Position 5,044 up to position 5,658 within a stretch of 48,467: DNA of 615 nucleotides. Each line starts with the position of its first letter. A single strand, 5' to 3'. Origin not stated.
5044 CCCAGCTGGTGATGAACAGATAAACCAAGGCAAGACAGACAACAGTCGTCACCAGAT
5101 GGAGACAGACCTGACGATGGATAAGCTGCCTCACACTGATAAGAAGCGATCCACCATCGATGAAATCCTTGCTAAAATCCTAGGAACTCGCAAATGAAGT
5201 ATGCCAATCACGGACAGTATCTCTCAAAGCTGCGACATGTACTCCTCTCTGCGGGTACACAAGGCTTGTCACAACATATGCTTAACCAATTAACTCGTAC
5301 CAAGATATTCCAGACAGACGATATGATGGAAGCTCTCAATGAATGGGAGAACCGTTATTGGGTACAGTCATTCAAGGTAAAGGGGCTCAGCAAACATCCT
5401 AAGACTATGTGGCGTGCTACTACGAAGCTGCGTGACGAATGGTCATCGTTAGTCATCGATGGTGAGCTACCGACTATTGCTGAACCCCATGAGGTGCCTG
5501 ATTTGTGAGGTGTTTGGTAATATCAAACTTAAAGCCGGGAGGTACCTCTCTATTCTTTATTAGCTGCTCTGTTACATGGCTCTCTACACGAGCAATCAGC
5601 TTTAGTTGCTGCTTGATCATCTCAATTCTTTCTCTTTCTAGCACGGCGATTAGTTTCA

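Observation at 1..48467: Genome-wide palindromic motif RCTACA-N5-TGTAGY: at least 41 perfect copies where about 0.05 are expected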

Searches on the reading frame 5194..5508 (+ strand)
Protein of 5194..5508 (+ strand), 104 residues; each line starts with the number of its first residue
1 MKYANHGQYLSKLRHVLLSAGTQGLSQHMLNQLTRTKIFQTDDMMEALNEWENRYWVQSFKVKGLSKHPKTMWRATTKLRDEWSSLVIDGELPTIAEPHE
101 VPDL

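Call 21: search_protein_families(library=phrogs, proteins=[window:5194-5508:+], max_evalue=0.01)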
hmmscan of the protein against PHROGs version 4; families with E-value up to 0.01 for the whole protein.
window:5194-5508:+ (104 aa): 0 families

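Call 22: search_protein_families(library=pfam, proteins=[window:5194-5508:+], max_evalue=0.05)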
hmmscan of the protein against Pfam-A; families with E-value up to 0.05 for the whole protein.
window:5194-5508:+ (104 aa): 0 families

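Call 35: find_homologous_proteins(query=A1, max_evalue=0.001)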
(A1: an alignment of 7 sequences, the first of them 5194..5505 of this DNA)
Query A1 (7 sequences) (104 aa, profile of the alignment): 109 proteins with E <= 0.001 among 886 candidates.
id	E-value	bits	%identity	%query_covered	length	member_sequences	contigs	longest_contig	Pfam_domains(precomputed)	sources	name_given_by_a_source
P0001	4.1e-33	131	97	100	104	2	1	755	-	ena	-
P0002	1.9e-32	129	84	99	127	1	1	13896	-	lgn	-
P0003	2.7e-31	125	76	100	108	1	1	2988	-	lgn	-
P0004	1.1e-30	123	77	99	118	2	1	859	-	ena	-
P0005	2.2e-29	119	80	98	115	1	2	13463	-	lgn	-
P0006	8.3e-29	117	70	80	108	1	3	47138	-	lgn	-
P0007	8.8e-29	117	60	100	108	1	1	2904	-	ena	-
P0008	9.8e-29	117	78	90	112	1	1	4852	-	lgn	-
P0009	2.8e-28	116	64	99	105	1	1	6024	-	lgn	-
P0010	4.1e-28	115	66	99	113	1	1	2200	-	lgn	-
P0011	4.7e-28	115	72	97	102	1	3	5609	-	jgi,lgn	jgi:hypothetical protein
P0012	5.1e-28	115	52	91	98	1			-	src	-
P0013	5.4e-28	115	78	94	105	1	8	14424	-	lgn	-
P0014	1.9e-27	113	54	94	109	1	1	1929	-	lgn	-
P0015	1.9e-27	113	54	96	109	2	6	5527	-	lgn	-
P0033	7.2e-23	98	43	91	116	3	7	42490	-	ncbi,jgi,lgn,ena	-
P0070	1.5e-16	78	33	67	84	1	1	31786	-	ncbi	-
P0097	4.1e-12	64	35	22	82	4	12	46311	-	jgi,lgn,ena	jgi:hypothetical protein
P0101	1.8e-11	62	31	60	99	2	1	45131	-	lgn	-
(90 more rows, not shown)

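Call 37: find_encoding_contigs(protein=P0033, flank=10000, max_places=1)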
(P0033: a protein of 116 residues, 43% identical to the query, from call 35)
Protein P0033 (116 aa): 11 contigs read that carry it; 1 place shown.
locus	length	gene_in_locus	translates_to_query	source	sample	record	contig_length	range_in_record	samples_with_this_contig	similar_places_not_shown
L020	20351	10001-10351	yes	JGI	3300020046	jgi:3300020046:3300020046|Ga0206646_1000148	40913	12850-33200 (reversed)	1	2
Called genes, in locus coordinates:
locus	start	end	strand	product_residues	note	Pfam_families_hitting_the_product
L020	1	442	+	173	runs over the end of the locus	-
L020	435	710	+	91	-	-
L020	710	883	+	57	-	-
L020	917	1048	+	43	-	-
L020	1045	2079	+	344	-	PF12705:PDDEXK_1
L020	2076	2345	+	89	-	-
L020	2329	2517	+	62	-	-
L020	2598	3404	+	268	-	PF13479:AAA_24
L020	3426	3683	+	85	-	PF24729:Acb2_Tad1_hairpin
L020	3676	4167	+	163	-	PF05037:DUF669 (weak)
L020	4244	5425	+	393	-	PF13245:AAA_19, PF13604:AAA_30, PF18335:SH3_13, PF01443:Viral_helicase1 (weak), PF13538:UvrD_C_2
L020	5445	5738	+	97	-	-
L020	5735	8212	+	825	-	PF03167:UDG, PF00476:DNA_pol_A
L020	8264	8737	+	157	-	PF13392:HNH_3 (weak)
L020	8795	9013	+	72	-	-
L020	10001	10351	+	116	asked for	-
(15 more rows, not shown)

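Call 38: find_encoding_contigs(protein=P0070, flank=10000, max_places=1)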
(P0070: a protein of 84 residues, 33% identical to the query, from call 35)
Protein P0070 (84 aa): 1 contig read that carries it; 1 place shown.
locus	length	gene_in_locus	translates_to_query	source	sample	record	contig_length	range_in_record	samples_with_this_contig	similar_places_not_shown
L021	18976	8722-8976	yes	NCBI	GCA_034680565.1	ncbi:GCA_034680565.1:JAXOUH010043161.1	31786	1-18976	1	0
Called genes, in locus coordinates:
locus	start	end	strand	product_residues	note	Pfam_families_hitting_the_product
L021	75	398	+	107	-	-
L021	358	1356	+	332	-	-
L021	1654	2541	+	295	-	PF13479:AAA_24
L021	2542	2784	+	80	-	-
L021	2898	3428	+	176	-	-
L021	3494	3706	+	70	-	-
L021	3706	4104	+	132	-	-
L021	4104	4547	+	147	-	-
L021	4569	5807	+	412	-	PF13245:AAA_19, PF13604:AAA_30, PF01443:Viral_helicase1 (faint), PF18335:SH3_13 (weak), PF13538:UvrD_C_2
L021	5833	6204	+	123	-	-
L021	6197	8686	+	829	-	PF03167:UDG, PF01612:DNA_pol_A_exo1 (faint), PF00476:DNA_pol_A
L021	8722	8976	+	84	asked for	-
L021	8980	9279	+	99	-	PF11195:Tad2-like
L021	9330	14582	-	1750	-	-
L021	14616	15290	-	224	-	-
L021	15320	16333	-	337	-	-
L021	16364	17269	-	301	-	-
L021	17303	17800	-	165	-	-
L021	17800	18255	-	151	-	-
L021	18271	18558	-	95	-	-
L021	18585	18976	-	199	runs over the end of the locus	-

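Call 39: find_encoding_contigs(protein=P0097, flank=10000, max_places=1)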
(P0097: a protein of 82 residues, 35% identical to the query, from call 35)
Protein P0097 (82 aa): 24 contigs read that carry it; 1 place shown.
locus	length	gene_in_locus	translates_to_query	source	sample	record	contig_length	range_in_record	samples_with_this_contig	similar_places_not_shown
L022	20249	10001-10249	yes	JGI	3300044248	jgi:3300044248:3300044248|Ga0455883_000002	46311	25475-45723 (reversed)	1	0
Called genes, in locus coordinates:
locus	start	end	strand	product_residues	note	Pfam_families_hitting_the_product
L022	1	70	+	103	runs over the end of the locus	-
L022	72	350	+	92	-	-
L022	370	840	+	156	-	-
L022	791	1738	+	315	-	-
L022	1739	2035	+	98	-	-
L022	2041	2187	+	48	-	-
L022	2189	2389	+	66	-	-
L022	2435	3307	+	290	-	PF13479:AAA_24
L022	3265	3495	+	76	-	-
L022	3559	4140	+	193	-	-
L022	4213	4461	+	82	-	PF24729:Acb2_Tad1_hairpin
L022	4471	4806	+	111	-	-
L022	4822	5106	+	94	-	PF08681:TacA1 (faint)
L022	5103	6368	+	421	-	PF13245:AAA_19, PF13604:AAA_30, PF18335:SH3_13, PF01443:Viral_helicase1 (weak), PF13538:UvrD_C_2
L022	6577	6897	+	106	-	-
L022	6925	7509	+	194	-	-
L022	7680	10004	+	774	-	PF03167:UDG (weak), PF01612:DNA_pol_A_exo1 (weak), PF00476:DNA_pol_A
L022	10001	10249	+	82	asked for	-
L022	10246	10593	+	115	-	PF02026:RyR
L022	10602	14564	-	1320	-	-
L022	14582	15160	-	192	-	-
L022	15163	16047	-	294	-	-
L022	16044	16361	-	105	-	-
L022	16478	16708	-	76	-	PF12200:DUF3597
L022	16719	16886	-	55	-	-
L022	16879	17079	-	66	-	-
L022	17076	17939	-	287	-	-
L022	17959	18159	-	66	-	-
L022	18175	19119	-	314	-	-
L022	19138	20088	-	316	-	-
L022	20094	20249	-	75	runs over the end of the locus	-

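Call 40: find_encoding_contigs(protein=P0101, flank=10000, max_places=1)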
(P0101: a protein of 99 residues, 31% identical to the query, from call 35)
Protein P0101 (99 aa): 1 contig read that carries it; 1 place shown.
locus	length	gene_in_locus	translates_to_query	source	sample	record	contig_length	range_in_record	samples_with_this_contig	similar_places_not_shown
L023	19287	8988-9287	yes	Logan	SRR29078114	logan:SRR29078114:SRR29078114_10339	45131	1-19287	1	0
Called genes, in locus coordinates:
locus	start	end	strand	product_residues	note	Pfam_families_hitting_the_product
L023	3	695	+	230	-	?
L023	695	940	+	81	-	-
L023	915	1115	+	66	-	-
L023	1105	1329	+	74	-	-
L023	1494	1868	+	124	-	-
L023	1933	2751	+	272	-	PF13479:AAA_24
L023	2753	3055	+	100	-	-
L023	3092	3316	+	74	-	-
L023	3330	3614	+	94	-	-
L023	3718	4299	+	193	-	-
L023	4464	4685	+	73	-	-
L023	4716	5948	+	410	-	PF13245:AAA_19, PF13604:AAA_30, PF01443:Viral_helicase1 (faint), PF05127:NAT10_TcmA_helicase (weak), PF18335:SH3_13, PF13538:UvrD_C_2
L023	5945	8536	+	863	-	PF03167:UDG, PF00476:DNA_pol_A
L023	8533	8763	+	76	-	-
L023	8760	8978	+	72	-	-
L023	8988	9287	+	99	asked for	-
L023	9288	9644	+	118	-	-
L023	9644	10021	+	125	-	-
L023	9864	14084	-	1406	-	-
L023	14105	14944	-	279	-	-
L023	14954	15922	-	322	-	-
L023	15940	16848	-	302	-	-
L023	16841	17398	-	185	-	-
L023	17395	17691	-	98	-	-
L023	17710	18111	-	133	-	-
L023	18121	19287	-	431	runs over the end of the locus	-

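Call 59: search_protein_families(library=pfam, proteins=[L021:3494-3703:+, L022:4822-5103:+, L023:4464-4682:+], max_evalue=1)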
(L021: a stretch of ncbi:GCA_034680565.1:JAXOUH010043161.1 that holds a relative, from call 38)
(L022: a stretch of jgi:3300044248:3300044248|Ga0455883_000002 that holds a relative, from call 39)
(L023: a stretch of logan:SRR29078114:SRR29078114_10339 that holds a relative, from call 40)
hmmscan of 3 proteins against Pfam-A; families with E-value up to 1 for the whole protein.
L021:3494-3703:+ (70 aa): 3 families
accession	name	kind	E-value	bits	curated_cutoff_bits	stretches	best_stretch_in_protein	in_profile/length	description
PF08681.18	TacA1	-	0.0011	19.3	21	1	25-65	2-42/80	Antitoxin TacA 1-like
PF19807.5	DUF6290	-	0.0077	16.8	27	1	25-57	4-36/72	Family of unknown function (DUF6290)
PF21983.2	NikA-like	-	0.019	15.5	27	1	24-58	6-40/72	Mobilization protein NikA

L022:4822-5103:+ (94 aa): 4 families
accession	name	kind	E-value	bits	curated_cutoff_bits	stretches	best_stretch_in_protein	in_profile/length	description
PF08681.18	TacA1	-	2.7e-05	24.5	21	1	23-65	2-44/80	Antitoxin TacA 1-like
PF21983.2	NikA-like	-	0.0052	17.3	27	1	20-56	4-40/72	Mobilization protein NikA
PF02954.25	HTH_8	-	0.025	14.8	22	1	35-51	21-37/42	Bacterial regulatory protein, Fis family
PF19807.5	DUF6290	-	0.038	14.6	27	1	26-56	7-37/72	Family of unknown function (DUF6290)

L023:4464-4682:+ (73 aa): 2 families
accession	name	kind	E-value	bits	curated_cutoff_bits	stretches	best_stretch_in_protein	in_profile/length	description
PF08681.18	TacA1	-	0.00078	19.8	21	1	25-67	3-45/80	Antitoxin TacA 1-like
PF21983.2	NikA-like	-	0.022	15.4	27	1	22-65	5-48/72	Mobilization protein NikA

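Call 64: search_protein_families(library=phrogs, proteins=[L021:3494-3703:+], max_evalue=0.01)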
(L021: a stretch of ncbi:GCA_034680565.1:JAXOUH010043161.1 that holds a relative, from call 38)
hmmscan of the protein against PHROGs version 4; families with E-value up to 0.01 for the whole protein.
L021:3494-3703:+ (70 aa): 0 families

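Call 68: search_solved_structures(query=A1, max_evalue=10)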
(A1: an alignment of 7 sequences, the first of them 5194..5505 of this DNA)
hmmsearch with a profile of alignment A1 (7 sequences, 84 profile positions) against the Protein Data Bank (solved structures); distinct sequences matched with E-value up to 10: 2.
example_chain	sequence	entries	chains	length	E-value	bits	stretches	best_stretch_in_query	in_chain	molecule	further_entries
1xq1_A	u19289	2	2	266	0.78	13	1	6-55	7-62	PUTATIVE TROPINONE REDUCATSE | Putative tropinone reductase homolog At1g07440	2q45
7lma_G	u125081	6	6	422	7.6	9.9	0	25-68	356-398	Telomerase associated protein p50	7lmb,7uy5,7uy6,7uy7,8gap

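Call 72: predict_structure(alignment_id=A3)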
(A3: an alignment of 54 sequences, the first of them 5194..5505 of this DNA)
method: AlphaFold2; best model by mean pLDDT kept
length: 104 residues; sequences in the alignment: 54
mean_pLDDT: 78.8   pTM: 0.60
mean pLDDT of the five models: 78.8, 78.3, 78.3, 78.0, 75.3
residues with pLDDT >= 90: 27; 70-90: 50; 50-70: 25; < 50: 2
segments of 3 or more residues with pLDDT < 50: none
pLDDT, mean of each block of 10 residues (from residue 1): 72 90 89 82 90 92 76 89 66 53 56
secondary structure, 60 per line:
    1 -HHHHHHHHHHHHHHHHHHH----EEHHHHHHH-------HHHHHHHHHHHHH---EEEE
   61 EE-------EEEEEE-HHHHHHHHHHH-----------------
elements in order: H2-20 H27-33 H41-53 E57-62 E70-75 H77-87

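Call 74: fold_search(model_id=the predicted structure, library=pdb)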
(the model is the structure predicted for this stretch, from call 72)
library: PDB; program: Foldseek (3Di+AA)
matches with E <= 10: 944; with E <= 0.001: 0
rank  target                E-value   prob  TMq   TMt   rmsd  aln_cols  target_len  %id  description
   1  7kfs                  4.1e-03  0.99  0.44  0.33   8.1       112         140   18  Crystal structure of the MarR family transcriptional regulator from Variovorax paradoxus bound to Benzoic Acid (released 2021-11-10)
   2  8ioi_A                4.7e-03  1.00  0.59  0.34   4.8        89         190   19  Crystal Structure of PadR- family transcriptional regulator Rv1176c from Mycobacterium tuberculosis H37Rv. (released 2024-03-13)
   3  7kjl                  5.0e-03  1.00  0.48  0.37   5.9        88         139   19  Crystal structure of the MarR family transcriptional regulator from Variovorax paradoxus bound to Salicylic acid (released 2021-12-01)
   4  7kfq                  5.4e-03  1.00  0.47  0.36   6.2        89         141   20  Crystal structure of the MarR family transcriptional regulator from Variovorax paradoxus bound to 1H-Indole-3-Carboxylic (released 2021-11-10)
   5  7krh                  7.5e-03  1.00  0.55  0.42   2.7        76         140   21  Crystal structure of the MarR family transcriptional regulator from Variovorax paradoxus with S28A and R46A mutations (released 2021-12-01)
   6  2dk5_MODEL_1_A        7.5e-03  1.00  0.52  0.58   2.2        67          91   13  Solution structure of Winged-Helix domain in RNA polymerase III 39KDa polypeptide (released 2006-10-06)
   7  1z7u_B                7.5e-03  1.00  0.56  0.53   7.3        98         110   18  Crystal Structure of the Putitive Transcriptional Regulator of MarR Family from Enterococcus faecalis V583 (released 2005-05-10)
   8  6fi9_A                1.0e-02  1.00  0.52  0.40   3.5        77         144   12  Crystal Structure of a zinc-responsive MarR family member, Lactococcus lactis ZitR (released 2019-02-20)
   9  8xzu                  1.3e-02  1.00  0.55  0.45   3.0        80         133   15  HosA transcriptional regulator from enteropathogenic Escherichia coli O127:H6 (strain E2348/69) bound with 4-hydroxy ben (released 2024-08-28)
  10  2fxa_B                1.8e-02  1.00  0.52  0.33   4.3        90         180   16  Structure of the Protease Production Regulatory Protein hpr from Bacillus subtilis. (released 2006-03-14)
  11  6pln_B                2.0e-02  1.00  0.58  0.58   3.9        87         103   15  X-ray crystal structure of Pyrococcus furiosus general transcription factor TFE-alpha (released 2020-07-08)
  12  5yhy                  2.1e-02  1.00  0.51  0.38   3.5        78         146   14  Structure of Lactococcus lactis ZitR, C30S mutant (released 2017-12-06)
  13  5hs7_B                2.1e-02  1.00  0.53  0.56   6.9       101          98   14  Reduced form of the transcriptional regulator YodB from B. subtilis (released 2016-08-17)
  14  4fht_A                2.3e-02  1.00  0.50  0.38   3.1        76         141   16  Crystal Structure of the PcaV transcriptional regulator from Streptomyces coelicolor in complex with its natural ligan (released 2013-04-24)
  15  6xjf_G                2.3e-02  1.00  0.54  0.53   4.2        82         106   15  X-ray crystal structure of Pyrococcus furiosus general transcription factor TFE-alpha (SeMet labeled protein) (released 2020-07-08)
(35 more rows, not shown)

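Call 108: search_protein_families(library=ncbifam, proteins=[window:5194-5505:+], max_evalue=0.01)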
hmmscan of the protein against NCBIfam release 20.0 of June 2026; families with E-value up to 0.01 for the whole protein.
window:5194-5505:+ (104 aa): 0 families

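Call 116: search_protein_families(library=padloc, proteins=[window:5194-5505:+], max_evalue=0.001)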
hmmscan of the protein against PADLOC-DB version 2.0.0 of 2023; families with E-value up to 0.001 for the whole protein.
window:5194-5505:+ (104 aa): 0 families
